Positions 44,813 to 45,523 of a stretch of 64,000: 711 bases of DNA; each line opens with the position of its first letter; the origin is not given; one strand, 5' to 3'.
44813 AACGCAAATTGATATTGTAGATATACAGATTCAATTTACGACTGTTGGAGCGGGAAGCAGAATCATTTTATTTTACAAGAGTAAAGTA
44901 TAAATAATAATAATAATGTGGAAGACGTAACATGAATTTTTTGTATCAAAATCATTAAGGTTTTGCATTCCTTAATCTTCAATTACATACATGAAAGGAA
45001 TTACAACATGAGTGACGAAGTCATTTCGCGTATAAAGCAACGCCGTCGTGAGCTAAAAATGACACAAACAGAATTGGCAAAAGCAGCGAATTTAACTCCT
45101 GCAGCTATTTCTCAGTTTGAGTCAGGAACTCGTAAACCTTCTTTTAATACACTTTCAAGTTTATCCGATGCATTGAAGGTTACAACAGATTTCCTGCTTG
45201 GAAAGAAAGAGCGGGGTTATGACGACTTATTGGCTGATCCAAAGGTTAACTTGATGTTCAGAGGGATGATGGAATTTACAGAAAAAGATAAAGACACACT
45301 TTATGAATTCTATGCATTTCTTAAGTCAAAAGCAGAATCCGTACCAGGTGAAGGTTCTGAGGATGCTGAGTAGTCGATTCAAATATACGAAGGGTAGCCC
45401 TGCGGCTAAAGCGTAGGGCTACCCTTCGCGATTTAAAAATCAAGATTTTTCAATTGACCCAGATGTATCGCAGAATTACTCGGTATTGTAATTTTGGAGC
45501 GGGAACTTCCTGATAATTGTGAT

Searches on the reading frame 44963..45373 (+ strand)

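Call 3: search_protein_families(library=pfam, proteins=[window:44963-45373:+], max_evalue=0.01)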
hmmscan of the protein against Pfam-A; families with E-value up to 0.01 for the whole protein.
window:44963-45373:+ (136 aa): 4 families
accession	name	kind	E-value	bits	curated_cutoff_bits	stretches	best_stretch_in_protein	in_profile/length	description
PF01381.28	HTH_3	-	2.1e-16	60.1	23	1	24-78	1-55/55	Helix-turn-helix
PF13560.12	HTH_31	-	2.4e-08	34.6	27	1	23-75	5-58/64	Helix-turn-helix domain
PF12844.13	HTH_19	-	2.5e-08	34.1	30.2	1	22-79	2-59/64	Helix-turn-helix domain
PF13443.12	HTH_26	-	1.4e-07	32.1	22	1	23-74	1-53/63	Cro/C1-type HTH DNA-binding domain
